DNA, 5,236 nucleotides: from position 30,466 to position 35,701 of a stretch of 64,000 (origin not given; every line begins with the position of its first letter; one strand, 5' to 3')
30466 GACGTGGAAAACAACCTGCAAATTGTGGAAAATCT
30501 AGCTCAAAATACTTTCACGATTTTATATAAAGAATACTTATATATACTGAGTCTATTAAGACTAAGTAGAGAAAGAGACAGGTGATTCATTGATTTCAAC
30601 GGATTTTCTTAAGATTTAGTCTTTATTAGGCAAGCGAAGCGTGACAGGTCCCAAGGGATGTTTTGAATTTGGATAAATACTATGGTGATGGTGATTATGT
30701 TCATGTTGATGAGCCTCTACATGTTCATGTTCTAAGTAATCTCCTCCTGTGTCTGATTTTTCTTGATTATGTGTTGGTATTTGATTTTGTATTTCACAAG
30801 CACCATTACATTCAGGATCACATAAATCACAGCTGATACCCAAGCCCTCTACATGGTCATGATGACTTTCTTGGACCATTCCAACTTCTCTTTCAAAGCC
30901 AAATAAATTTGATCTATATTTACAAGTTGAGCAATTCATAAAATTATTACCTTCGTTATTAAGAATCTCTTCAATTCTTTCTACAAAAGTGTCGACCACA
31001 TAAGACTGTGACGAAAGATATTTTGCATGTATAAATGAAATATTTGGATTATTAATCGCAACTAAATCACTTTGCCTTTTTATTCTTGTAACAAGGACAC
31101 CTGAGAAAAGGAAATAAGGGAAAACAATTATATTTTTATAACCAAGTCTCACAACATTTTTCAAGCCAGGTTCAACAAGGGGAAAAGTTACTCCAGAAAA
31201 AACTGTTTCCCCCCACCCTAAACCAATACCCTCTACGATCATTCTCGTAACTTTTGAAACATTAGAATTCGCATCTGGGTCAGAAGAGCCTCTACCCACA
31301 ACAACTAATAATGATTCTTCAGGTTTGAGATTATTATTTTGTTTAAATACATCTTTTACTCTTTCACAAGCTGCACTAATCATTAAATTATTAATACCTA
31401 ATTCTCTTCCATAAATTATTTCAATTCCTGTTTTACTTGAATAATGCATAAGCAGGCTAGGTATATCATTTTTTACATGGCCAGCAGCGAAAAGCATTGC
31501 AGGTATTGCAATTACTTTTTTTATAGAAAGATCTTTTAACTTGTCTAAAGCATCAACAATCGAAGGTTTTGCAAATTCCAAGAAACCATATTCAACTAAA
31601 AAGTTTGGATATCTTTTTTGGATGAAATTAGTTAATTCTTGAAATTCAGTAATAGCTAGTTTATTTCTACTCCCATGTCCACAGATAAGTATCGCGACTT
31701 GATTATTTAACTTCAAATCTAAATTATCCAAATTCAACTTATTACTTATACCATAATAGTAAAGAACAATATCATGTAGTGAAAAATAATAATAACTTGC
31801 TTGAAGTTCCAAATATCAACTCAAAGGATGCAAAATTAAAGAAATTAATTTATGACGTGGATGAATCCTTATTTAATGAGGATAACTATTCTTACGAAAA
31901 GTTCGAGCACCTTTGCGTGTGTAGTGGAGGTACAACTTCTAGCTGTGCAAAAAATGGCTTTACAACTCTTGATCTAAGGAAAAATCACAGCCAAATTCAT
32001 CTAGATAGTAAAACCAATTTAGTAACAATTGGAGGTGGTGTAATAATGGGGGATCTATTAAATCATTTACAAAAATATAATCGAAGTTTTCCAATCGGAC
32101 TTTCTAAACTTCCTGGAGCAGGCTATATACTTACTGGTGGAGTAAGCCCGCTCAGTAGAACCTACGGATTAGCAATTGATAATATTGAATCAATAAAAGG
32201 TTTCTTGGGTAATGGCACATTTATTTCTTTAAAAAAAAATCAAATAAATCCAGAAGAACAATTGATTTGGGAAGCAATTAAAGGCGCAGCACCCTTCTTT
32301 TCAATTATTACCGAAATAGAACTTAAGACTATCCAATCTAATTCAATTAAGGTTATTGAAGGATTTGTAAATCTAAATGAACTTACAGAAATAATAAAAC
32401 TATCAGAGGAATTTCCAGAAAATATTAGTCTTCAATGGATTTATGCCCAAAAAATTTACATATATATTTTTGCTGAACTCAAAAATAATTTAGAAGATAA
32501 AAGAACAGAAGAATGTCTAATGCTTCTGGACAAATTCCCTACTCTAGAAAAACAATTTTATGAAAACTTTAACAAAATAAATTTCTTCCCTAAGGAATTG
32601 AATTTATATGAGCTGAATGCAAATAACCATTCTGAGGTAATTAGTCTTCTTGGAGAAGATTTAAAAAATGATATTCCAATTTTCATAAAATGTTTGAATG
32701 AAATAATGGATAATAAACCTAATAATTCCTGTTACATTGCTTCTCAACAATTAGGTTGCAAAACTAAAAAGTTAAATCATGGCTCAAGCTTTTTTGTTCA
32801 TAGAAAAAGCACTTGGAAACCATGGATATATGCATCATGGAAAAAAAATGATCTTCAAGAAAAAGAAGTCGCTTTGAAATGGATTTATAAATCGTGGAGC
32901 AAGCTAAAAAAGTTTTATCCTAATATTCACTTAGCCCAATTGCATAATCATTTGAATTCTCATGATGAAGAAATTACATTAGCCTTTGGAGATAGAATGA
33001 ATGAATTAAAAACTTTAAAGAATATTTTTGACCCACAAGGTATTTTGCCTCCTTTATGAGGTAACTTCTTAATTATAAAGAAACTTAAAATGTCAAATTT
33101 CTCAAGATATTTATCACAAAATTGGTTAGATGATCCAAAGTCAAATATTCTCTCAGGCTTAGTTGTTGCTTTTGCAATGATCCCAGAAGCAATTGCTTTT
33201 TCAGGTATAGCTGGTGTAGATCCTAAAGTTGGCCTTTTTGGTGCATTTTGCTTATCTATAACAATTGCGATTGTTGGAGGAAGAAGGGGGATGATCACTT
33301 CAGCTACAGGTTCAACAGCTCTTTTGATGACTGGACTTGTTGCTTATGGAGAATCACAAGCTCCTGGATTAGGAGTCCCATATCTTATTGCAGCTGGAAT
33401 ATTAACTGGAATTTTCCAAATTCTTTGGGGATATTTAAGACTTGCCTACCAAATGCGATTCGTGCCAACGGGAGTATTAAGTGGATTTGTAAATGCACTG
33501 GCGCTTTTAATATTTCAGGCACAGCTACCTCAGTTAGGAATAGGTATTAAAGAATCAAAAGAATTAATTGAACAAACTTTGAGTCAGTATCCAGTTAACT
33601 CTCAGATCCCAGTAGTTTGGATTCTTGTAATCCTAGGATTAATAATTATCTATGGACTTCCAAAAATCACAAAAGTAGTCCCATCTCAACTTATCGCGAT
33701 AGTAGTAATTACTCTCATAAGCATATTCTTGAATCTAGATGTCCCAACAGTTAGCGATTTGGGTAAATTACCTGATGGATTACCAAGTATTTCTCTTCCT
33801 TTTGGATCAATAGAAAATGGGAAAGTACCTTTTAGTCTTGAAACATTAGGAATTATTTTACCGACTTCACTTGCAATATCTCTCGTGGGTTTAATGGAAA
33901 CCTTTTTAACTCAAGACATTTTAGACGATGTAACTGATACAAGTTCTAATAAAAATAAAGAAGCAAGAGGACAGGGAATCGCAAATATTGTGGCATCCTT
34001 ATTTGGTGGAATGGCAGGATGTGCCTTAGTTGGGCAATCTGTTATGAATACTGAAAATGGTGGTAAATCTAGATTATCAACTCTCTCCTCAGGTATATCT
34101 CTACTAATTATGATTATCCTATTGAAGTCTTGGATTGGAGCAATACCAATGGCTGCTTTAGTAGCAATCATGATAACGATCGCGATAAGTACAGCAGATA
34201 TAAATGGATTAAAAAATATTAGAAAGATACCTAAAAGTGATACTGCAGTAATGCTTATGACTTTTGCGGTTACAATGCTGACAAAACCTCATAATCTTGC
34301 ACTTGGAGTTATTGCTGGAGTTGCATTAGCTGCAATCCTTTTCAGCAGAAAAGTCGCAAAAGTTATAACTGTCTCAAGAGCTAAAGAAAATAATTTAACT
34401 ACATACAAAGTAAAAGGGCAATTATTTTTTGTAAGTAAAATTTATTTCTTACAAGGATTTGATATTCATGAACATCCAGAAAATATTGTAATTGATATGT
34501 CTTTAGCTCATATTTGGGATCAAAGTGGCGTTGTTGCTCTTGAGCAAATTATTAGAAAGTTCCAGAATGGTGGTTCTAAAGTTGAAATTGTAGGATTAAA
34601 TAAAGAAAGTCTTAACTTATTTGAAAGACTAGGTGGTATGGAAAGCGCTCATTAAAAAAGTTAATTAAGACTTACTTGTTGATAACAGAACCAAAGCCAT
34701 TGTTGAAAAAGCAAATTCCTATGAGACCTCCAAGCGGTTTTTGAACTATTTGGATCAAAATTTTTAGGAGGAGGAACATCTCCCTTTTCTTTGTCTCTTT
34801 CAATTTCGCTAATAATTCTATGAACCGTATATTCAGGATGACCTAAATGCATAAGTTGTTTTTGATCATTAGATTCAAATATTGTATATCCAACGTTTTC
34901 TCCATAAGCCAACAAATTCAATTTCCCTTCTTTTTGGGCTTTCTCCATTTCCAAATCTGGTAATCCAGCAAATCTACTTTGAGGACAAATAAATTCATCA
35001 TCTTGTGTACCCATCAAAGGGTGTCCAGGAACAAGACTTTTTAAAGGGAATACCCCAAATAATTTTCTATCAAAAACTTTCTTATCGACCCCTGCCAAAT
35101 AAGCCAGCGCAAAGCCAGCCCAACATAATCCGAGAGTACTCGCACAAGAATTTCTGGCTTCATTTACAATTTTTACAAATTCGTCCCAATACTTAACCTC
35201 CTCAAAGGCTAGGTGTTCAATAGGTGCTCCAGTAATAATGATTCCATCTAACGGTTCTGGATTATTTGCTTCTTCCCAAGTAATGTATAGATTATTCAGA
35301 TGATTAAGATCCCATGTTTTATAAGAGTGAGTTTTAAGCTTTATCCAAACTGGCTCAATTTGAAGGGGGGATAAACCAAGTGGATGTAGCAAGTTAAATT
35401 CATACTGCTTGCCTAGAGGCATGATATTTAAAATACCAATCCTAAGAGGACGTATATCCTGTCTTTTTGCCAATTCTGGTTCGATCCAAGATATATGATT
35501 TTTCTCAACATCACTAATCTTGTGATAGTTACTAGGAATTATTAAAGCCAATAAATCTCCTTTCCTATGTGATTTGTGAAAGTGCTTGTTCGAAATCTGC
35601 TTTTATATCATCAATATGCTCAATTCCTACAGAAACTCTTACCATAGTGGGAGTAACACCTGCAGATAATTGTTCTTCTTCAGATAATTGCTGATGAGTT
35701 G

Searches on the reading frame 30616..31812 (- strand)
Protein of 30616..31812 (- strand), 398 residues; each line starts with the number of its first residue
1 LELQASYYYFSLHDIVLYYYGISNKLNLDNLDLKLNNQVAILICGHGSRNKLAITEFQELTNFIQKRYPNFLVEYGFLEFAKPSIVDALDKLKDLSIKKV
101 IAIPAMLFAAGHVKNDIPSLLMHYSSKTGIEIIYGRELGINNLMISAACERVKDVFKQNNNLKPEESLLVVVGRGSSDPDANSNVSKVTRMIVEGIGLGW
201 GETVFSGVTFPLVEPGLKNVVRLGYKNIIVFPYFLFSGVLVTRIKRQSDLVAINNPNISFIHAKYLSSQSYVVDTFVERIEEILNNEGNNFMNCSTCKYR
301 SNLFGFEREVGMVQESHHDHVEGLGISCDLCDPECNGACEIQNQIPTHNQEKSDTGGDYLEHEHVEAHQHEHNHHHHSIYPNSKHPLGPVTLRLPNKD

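Call 61: search_protein_families(library=pfam, proteins=[window:30616-31812:-], max_evalue=0.00001)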
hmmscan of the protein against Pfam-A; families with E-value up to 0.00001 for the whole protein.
window:30616-31812:- (398 aa): 2 families
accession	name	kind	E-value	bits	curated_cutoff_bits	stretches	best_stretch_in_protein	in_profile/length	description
PF01903.22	CbiX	-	1.2e-44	151.3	22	2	46-147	1-103/106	CbiX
PF06180.16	CbiK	-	4.5e-09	36.4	26.2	1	35-118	138-218/262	Cobalt chelatase (CbiK)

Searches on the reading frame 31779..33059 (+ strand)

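Call 61: search_protein_families(library=pfam, proteins=[window:31779-33059:+], max_evalue=0.00001)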
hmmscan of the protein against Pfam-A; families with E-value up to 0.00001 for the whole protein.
window:31779-33059:+ (426 aa): 1 family
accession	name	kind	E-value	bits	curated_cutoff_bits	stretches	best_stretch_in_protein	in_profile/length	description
PF01565.28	FAD_binding_4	-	9.9e-12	45.2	26.4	1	49-151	31-138/139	FAD binding domain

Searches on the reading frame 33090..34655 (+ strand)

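Call 61: search_protein_families(library=pfam, proteins=[window:33090-34655:+], max_evalue=0.00001)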
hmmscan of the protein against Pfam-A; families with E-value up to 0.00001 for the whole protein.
window:33090-34655:+ (521 aa): 2 families
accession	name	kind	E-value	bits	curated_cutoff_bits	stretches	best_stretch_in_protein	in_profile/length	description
PF00916.26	Sulfate_transp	-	2.3e-58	198.2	23.2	1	18-391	3-380/380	Sulfate permease family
PF01740.26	STAS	-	6.8e-11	42.3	22.6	1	433-515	7-92/106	STAS domain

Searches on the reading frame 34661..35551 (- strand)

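Call 61: search_protein_families(library=pfam, proteins=[window:34661-35551:-], max_evalue=0.00001)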
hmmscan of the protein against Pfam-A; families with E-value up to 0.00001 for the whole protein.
window:34661-35551:- (296 aa): 1 family
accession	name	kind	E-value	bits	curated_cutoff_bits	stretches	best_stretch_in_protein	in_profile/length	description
PF04204.22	HTS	-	5.2e-93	311.7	27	1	3-293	2-296/298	Homoserine O-succinyltransferase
